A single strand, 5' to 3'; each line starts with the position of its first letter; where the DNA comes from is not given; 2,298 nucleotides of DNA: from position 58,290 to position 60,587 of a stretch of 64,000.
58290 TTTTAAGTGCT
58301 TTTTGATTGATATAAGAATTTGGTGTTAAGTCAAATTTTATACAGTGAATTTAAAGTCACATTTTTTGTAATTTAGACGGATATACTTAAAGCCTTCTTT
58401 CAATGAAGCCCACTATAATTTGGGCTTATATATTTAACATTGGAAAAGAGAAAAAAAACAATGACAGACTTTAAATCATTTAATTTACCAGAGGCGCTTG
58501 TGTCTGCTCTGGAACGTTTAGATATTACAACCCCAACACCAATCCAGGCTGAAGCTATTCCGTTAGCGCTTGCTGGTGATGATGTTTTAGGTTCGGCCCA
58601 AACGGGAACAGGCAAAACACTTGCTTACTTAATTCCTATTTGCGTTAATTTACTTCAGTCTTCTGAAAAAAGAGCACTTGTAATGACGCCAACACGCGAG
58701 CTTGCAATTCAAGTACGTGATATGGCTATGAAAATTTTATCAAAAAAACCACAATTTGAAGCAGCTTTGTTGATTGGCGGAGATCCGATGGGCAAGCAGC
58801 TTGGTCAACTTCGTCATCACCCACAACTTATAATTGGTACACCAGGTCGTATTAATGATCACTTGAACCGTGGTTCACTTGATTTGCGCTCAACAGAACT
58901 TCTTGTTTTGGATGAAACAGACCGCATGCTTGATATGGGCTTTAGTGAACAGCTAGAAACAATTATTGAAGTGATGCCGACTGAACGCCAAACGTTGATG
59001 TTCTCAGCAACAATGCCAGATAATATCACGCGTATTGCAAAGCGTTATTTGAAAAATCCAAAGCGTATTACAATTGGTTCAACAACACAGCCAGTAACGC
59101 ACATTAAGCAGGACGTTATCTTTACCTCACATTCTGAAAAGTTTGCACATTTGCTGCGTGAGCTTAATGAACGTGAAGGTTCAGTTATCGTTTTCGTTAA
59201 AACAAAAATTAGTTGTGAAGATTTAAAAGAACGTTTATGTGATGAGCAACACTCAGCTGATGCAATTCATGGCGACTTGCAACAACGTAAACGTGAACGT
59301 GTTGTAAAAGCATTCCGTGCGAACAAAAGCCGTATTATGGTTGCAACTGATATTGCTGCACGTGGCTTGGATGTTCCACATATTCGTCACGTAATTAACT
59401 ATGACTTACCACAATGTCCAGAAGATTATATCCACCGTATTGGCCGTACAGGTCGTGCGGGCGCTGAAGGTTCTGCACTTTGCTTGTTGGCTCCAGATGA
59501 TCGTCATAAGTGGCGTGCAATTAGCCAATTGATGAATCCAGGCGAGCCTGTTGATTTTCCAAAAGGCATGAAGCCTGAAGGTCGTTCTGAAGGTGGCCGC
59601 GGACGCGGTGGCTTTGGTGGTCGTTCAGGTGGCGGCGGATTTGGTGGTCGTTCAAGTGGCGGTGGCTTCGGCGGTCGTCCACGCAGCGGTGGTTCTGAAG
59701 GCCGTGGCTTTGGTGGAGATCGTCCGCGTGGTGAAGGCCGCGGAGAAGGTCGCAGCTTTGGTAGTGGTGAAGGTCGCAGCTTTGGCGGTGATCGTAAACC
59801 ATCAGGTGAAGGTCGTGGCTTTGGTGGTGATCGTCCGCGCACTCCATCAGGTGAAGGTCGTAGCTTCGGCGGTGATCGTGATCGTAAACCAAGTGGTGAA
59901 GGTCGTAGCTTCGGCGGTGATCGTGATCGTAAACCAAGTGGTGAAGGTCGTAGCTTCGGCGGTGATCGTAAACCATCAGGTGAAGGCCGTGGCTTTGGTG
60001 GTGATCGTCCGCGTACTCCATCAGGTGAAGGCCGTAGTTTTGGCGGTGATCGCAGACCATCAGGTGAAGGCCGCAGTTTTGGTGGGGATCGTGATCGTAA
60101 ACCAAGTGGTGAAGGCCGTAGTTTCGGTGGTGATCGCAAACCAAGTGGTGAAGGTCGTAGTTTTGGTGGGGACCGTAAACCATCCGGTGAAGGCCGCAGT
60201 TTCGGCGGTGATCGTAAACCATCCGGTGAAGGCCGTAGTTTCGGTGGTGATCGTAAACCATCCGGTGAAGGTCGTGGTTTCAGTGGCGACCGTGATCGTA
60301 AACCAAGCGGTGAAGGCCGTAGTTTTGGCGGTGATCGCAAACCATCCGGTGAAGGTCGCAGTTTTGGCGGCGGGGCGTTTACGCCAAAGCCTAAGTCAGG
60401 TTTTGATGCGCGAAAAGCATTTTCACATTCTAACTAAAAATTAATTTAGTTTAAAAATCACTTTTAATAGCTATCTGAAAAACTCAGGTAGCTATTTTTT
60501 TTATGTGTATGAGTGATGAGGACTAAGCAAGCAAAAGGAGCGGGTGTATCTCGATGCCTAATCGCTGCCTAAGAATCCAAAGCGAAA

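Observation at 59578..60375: DEAD-box helicase carries a ~270-aa, highly regular RGG/FGG tandem-repeat tail (about 16 units)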

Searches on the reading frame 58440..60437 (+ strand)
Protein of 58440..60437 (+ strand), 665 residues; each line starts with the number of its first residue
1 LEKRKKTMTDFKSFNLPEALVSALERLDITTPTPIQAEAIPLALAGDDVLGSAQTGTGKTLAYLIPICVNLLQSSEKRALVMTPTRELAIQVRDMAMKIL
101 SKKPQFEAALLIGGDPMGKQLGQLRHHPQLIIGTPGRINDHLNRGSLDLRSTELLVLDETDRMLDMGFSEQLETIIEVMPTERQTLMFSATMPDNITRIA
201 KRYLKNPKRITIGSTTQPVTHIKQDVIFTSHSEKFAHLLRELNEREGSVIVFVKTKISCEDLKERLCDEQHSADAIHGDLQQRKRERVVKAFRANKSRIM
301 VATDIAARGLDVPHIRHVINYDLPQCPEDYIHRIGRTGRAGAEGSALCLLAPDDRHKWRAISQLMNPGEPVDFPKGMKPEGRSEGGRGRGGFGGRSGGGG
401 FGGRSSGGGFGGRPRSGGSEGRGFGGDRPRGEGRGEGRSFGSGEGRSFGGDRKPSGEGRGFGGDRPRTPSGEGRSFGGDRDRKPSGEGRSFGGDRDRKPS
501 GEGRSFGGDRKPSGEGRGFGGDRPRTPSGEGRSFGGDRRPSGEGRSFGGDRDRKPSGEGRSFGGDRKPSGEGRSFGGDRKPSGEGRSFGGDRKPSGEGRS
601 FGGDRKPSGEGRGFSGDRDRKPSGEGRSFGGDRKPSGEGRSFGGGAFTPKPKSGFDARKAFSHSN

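Call 3: search_protein_families(library=pfam, proteins=[window:58440-60437:+])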
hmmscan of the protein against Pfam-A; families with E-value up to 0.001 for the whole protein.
window:58440-60437:+ (665 aa): 3 families
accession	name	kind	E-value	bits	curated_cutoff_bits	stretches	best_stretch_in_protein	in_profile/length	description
PF00270.35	DEAD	-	1.5e-48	165.1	26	1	33-198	1-166/167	DEAD/DEAH box helicase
PF00271.37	Helicase_C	-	1.7e-34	118.8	23.5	1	234-341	2-110/110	Helicase conserved C-terminal domain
PF04851.21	ResIII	-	2.5e-09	37.7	22.5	1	52-193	29-163/164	Type III restriction enzyme, res subunit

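Call 6: find_homologous_proteins(query=window:58440-60437:+)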
Query window:58440-60437:+ (665 aa): 7987 proteins with E <= 0.001 among 8000 candidates; the best 120 are listed.
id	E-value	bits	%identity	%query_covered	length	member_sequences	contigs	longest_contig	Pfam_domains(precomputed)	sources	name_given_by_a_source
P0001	0.0e+0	1458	100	99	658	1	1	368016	PF00270.36,PF00271.38,PF04851.22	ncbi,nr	ncbi:MAG: DEAD/DEAH box helicase [Candidatus Paracaedibacteraceae bacterium]|nr:DEAD/DEAH box helica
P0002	1.0e-273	928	73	86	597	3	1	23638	PF00270.36,PF00271.38,PF04851.22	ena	-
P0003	1.2e-273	928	74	89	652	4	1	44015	PF00270.36,PF00271.38,PF04851.22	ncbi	ncbi:MAG: DEAD/DEAH box helicase [Pseudomonadota bacterium]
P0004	1.2e-263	895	69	94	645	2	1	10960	PF00270.36,PF00271.38,PF04851.22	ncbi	-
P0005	2.1e-258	877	70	99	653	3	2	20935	PF00270.36,PF00271.38,PF04851.22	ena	-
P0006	3.7e-255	867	68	93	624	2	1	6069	PF00270.36,PF00271.38,PF04851.22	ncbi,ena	-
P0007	5.6e-242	823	75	76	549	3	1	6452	PF00270.36,PF00271.38,PF04851.22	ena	-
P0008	8.3e-241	819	73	86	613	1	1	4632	PF00270.36,PF00271.38,PF04851.22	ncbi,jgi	jgi:ATP-dependent RNA helicase DeaD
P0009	1.0e-238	812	68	91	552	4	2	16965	PF00270.36,PF00271.38,PF04851.22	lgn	-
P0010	1.0e-232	792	68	84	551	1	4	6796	PF00270.36,PF00271.38,PF04851.22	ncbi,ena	-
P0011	4.5e-226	770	85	56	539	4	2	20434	PF00270.36,PF00271.38,PF04851.22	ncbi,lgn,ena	-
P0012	2.1e-221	755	85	56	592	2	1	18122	PF00270.36,PF00271.38,PF04851.22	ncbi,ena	-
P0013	8.0e-220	750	85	56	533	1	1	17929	PF00270.36,PF00271.38,PF04851.22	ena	-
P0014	6.1e-214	730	66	78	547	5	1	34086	PF00270.36,PF00271.38,PF04851.22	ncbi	-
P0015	3.3e-195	668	64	75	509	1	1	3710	PF00270.36,PF00271.38,PF04851.22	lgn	-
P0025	2.1e-157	543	52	88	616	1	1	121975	PF00270.36,PF00271.38,PF04851.22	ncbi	-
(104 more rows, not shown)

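Call 13: search_protein_families(library=ncbifam, proteins=[window:58461-60437:+])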
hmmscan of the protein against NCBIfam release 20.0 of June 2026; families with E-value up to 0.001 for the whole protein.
window:58461-60437:+ (658 aa): 51 families (the best 25 are shown)
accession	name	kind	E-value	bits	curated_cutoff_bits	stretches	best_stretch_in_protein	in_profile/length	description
NF053636.1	DDHlcsCsdAPsy1082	equivalog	1.6e-118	396.4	890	1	4-504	5-506/512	DEAD/DEAH box helicase CsdA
NF053631.1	RNA_helic_CshA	equivalog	6.7e-118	394.3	646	1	4-358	1-356/434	degradosome RNA helicase CshA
NF008744.0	PRK11776.1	equivalog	5.1e-112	374.8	524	1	1-359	3-362/460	ATP-dependent RNA helicase DbpA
NF053711.1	RNA_heli_RhlE1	exception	1.5e-94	317.3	750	1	4-359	3-364/434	RNA helicase RhlE1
NF053710.1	RNA_heli_RhlE2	exception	1.1e-93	314.7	925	1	4-357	3-367/635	RNA helicase RhlE2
NF008394.0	PRK11192.1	equivalog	2.9e-93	313.1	507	1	2-349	3-357/441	ATP-dependent RNA helicase SrmB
NF008642.0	PRK11634.1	equivalog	4.2e-89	299.6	989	1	3-359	7-365/628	DEAD/DEAH family ATP-dependent RNA helicase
NF003419.0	PRK04837.1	equivalog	1.1e-87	294.5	588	1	3-344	10-361/424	ATP-dependent RNA helicase RhlB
NF007882.0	PRK10590.1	equivalog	1.2e-87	294.8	743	1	4-417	3-422/456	ATP-dependent RNA helicase RhlE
NF002340.1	PRK01297.1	equivalog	2.2e-84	283.4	564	1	2-357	1-367/372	ATP-dependent RNA helicase RhlB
NF003390.0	PRK04537.1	equivalog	1.4e-79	268.7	732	1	3-341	10-359/572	ATP-dependent RNA helicase RhlB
TIGR01389.1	recQ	equivalog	3.7e-22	78.5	640.2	1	27-349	16-334/591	DNA helicase RecQ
TIGR00614.1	recQ_fam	subfamily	4.7e-21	75.1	219.8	1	27-354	14-341/470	RecQ family ATP-dependent DNA helicase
NF010337.0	PRK13766.1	equivalog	2.6e-20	72.1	610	2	229-348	354-482/781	Hef nuclease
TIGR04121.1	DEXH_lig_assoc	equivalog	1.9e-18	65.6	850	1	25-343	14-356/804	ligase-associated DNA damage response DEXH box helicase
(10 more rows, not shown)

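Call 14: search_solved_structures(query=window:58461-60437:+, max_evalue=1e-40)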
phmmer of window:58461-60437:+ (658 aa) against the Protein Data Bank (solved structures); distinct sequences matched with E-value up to 1e-40: 102 (the best 60 are shown).
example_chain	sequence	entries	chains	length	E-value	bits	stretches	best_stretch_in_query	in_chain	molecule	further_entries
5ivl_B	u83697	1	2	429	6.9e-90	305.4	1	1-348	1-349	DEAD-box ATP-dependent RNA helicase CshA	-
4kbf_A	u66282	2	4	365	8.9e-85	288.5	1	3-356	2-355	Heat resistant RNA dependent ATPase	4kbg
8ark_A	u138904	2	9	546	1.8e-83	284.2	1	2-420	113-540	ATP-dependent RNA helicase DBP2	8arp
6uv0_A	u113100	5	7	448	1.2e-78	268.2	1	4-368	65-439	Probable ATP-dependent RNA helicase DDX17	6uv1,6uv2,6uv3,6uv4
7pli_A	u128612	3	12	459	7.1e-78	265.7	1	1-358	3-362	ATP-dependent RNA helicase DbpA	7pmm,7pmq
1hv8_A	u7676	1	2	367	7.9e-76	258.9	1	3-358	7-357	PUTATIVE ATP-DEPENDENT RNA HELICASE MJ0669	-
8hk1_E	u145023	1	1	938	7.1e-71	242.5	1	3-405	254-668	ATP-dependent RNA helicase DDX42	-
7evn_E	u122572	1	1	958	7.4e-71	242.5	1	3-405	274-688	ATP-dependent RNA helicase DDX42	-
2db3_A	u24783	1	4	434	1.9e-70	241.1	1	4-347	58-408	ATP-dependent RNA helicase vasa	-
8dpe_A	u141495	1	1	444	2.4e-70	240.8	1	3-349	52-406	ATP-dependent RNA helicase DDX42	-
6o5f_A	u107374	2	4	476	4.4e-70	239.9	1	72-397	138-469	ATP-dependent RNA helicase DDX3X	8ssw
6cz5_A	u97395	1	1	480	8.7e-70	238.9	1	72-397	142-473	ATP-dependent RNA helicase DDX3X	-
9e2c_A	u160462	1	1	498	2.7e-69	237.3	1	72-397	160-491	Isoform 2 of ATP-dependent RNA helicase DDX3X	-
2i4i_A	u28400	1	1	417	3.6e-69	236.9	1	72-340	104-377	ATP-dependent RNA helicase DDX3X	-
7liu_A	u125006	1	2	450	4.9e-69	236.5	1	72-340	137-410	ATP-dependent RNA helicase DDX3X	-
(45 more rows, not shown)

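Call 22: find_encoding_contigs(protein=P0003, flank=5000, max_places=2)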
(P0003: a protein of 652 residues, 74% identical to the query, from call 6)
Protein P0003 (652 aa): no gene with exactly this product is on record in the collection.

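Call 23: find_encoding_contigs(protein=P0005, flank=5000, max_places=2)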
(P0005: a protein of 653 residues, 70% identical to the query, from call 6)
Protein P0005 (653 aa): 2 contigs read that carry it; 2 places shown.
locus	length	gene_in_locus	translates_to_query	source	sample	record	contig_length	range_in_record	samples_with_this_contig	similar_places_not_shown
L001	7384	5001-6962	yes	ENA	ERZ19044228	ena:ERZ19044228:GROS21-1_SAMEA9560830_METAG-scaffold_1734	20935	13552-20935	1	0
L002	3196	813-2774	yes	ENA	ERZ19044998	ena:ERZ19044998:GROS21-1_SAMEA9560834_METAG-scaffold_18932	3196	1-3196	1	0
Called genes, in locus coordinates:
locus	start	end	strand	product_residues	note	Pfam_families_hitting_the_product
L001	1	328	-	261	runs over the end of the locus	PF02592:Vut_1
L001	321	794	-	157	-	PF00293:NUDIX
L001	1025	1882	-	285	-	-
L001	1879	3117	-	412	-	PF22694:CtpB_N-like (weak), PF00595:PDZ (weak), PF13180:PDZ_2 (weak), PF17820:PDZ_6 (weak), PF03572:Peptidase_S41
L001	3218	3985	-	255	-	PF11141:DUF2914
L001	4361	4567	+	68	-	PF00313:CSD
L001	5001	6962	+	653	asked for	PF00270:DEAD, PF04851:ResIII (weak), PF00271:Helicase_C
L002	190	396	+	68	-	PF00313:CSD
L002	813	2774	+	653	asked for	PF00270:DEAD, PF04851:ResIII (weak), PF00271:Helicase_C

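Call 24: find_encoding_contigs(protein=P0014, flank=5000, max_places=2)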
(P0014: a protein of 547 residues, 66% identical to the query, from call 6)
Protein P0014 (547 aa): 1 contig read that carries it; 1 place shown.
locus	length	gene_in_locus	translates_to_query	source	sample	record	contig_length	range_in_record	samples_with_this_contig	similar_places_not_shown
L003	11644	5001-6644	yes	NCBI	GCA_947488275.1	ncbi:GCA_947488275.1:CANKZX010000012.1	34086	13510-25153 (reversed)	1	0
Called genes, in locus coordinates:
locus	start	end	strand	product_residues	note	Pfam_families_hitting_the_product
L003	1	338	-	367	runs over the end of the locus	PF10150:RNase_E_G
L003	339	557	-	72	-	PF01176:eIF-1a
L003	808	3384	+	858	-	-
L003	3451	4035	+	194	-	-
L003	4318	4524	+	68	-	PF00313:CSD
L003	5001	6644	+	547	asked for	PF00270:DEAD, PF04851:ResIII, PF00271:Helicase_C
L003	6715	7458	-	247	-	PF18912:DZR_2, PF00156:Pribosyltran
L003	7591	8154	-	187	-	PF01035:DNA_binding_1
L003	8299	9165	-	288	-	PF01066:CDP-OH_P_transf, PF08009:CDP-OH_P_tran_2 (weak)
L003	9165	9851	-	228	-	PF02666:PS_Dcarbxylase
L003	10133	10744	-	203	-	-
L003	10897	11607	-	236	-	PF01027:Bax1-I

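Call 25: find_encoding_contigs(protein=P0002, flank=4000, max_places=1)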
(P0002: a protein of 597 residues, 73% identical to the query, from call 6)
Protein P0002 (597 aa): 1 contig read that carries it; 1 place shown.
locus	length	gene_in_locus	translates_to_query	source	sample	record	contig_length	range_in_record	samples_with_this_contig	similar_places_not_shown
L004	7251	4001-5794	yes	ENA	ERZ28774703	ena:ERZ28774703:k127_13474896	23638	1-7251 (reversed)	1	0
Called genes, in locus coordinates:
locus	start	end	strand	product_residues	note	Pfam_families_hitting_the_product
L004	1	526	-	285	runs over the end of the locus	-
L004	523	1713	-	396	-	PF00595:PDZ (weak), PF13180:PDZ_2 (weak), PF17820:PDZ_6, PF03572:Peptidase_S41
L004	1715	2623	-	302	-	PF11141:DUF2914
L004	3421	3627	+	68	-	PF00313:CSD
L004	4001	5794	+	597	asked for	PF00270:DEAD, PF04851:ResIII (weak), PF00271:Helicase_C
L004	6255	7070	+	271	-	PF00753:Lactamase_B (weak), PF12706:Lactamase_B_2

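Call 26: find_encoding_contigs(protein=P0004, flank=4000, max_places=1)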
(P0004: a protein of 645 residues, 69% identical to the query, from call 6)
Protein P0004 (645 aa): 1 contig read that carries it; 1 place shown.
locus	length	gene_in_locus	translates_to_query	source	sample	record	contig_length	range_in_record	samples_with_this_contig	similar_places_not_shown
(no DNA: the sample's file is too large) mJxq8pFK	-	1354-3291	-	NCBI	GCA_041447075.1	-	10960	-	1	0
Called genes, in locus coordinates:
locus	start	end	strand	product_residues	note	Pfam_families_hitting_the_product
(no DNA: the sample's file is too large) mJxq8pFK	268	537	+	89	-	-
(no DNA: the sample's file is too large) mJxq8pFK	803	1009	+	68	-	PF00313:CSD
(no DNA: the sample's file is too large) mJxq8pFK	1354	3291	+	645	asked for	PF00270:DEAD, PF04851:ResIII (weak), PF00271:Helicase_C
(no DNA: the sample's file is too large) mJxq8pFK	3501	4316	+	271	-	PF00753:Lactamase_B, PF12706:Lactamase_B_2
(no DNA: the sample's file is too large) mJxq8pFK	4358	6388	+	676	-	PF13567:DUF4131 (weak), PF03772:Competence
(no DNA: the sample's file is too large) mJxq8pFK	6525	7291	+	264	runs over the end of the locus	PF13505:OMP_b-brl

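Call 27: find_encoding_contigs(protein=P0012, flank=4000, max_places=1)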
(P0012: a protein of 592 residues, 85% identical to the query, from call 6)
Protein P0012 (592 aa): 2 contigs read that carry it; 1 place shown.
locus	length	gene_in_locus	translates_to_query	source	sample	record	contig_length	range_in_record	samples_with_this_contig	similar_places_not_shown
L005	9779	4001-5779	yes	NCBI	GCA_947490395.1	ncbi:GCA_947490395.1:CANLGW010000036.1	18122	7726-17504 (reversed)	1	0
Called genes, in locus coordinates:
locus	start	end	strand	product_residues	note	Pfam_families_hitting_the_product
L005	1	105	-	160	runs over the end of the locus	PF04860:Phage_portal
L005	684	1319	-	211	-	PF01351:RNase_HII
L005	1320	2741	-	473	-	PF00999:Na_H_Exchanger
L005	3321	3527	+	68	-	PF00313:CSD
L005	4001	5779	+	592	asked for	PF04851:ResIII, PF00270:DEAD, PF00271:Helicase_C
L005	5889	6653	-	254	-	PF18912:DZR_2, PF00156:Pribosyltran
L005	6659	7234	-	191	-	PF01035:DNA_binding_1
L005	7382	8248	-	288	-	PF01066:CDP-OH_P_transf, PF08009:CDP-OH_P_tran_2 (weak)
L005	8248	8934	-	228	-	PF02666:PS_Dcarbxylase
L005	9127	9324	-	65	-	-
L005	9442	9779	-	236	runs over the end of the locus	PF01027:Bax1-I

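Call 28: find_encoding_contigs(protein=P0025, flank=4000, max_places=1)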
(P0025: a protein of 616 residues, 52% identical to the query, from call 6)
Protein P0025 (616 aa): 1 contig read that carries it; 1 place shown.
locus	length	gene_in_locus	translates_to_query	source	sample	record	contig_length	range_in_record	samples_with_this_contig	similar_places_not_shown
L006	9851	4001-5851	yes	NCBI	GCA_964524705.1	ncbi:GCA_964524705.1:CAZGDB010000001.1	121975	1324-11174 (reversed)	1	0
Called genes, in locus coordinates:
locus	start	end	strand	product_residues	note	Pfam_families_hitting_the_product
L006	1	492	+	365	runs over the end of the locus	PF13784:Fic_N, PF02661:Fic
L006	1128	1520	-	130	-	PF01361:Tautomerase (faint), PF14552:Tautomerase_2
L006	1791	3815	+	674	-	-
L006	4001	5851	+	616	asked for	PF00270:DEAD, PF04851:ResIII (weak), PF00271:Helicase_C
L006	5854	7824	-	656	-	PF17764:PriA_3primeBD, PF00271:Helicase_C (faint), PF00270:DEAD, PF04851:ResIII, PF18319:Zn_ribbon_PriA (weak), PF18074:PriA_C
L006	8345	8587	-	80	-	PF04362:Iron_traffic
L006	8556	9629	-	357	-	PF00730:HhH-GPD, PF00633:HHH (weak), PF14815:NUDIX_4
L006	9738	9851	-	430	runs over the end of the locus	PF05170:AsmA, PF27051:TamB_N (faint)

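Call 52: predict_structure(alignment_id=A2)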
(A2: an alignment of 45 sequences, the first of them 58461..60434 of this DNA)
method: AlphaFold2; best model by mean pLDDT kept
length: 658 residues; sequences in the alignment: 45
mean_pLDDT: 67.7   pTM: 0.54
mean pLDDT of the five models: 67.7, 67.4, 66.1, 65.5, 63.3
residues with pLDDT >= 90: 262; 70-90: 89; 50-70: 24; < 50: 283
segments of 3 or more residues with pLDDT < 50: 374-413, 415-573, 575-586, 588-658
pLDDT, mean of each block of 10 residues (from residue 1): 89 94 93 97 88 96 95 95 94 87 95 97 98 98 97 90 96 97 87 94 80 76 94 94 94 97 96 90 91 91 78 88 75 70 91 85 76 51 43 37 40 41 40 37 41 40 40 41 40 38 39 35 36 41 39 36 35 38 37 35 36 37 35 34 39 39
secondary structure, 60 per line:
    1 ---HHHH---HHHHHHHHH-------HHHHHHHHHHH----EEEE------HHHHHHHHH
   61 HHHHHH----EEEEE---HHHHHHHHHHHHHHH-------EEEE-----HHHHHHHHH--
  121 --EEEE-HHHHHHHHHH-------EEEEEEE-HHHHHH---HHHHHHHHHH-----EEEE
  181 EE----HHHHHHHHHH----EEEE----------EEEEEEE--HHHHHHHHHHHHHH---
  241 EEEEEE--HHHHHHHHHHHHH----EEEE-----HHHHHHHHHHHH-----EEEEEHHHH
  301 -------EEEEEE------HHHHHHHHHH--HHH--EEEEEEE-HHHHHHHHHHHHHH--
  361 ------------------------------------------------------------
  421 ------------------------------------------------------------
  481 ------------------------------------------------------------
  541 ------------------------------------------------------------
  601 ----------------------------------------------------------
elements in order: H4-7 H11-19 H27-37 E42-45 H52-66 E71-75 H79-93 E101-104 H110-118 E123-126 H128-137 E145-151 H153-158 H162-171 E177-182 H187-196 E201-204 E215-221 H224-237 E241-246 H249-261 E266-269 H275-286 E292-296 H297-300 E308-313 H320-329 E337-343 H345-358

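Call 64: find_encoding_contigs(protein=P0001, flank=1000, max_places=4)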
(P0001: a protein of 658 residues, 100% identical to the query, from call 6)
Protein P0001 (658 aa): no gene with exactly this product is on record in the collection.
